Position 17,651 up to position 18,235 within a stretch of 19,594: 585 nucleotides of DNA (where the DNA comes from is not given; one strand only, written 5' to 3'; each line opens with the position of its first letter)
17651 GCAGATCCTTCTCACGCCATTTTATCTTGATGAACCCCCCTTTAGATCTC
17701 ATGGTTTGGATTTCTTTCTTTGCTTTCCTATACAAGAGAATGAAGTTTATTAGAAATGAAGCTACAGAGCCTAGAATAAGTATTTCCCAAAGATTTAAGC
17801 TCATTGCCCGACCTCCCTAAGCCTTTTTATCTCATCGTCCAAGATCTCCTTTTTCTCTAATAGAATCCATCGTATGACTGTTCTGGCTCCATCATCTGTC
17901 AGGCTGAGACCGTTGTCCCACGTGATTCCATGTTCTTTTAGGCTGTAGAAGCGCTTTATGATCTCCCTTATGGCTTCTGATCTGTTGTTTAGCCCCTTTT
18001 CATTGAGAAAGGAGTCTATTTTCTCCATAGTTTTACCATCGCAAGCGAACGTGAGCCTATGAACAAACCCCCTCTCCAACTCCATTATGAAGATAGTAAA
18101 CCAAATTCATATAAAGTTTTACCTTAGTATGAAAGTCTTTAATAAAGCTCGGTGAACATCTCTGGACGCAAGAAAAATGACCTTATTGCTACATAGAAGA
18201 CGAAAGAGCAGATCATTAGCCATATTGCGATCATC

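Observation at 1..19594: Whole window looks like an uncharacterised archaeal virus/plasmid-like element, not chromosomal backbone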

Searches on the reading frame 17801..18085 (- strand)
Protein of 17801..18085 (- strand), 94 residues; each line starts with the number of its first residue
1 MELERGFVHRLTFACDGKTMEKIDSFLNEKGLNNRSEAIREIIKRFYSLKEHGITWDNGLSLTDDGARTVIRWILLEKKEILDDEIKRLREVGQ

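Call 9: search_protein_families(library=pfam, max_evalue=0.01, proteins=[window:17801-18085:-])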
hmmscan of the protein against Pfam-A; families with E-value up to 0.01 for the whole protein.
window:17801-18085:- (94 aa): 1 family
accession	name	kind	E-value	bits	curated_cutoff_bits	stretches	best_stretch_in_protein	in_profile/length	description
PF01402.27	RHH_1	-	3.4e-05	24.1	20.5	1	10-47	1-37/39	Ribbon-helix-helix protein, copG family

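Call 85: search_protein_families(library=phrogs, max_evalue=0.01, proteins=[window:17801-18085:-])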
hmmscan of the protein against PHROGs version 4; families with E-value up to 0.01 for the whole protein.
window:17801-18085:- (94 aa): 3 families
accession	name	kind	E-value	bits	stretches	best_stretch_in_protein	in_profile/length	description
phrog_4738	-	transcription regulation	0.00024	21.8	1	17-45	23-51/59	transcriptional repressor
phrog_876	-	transcription regulation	0.0018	18.8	1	9-48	9-47/239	transcriptional repressor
phrog_22505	-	unknown function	0.0035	18.6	1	10-50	8-47/150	-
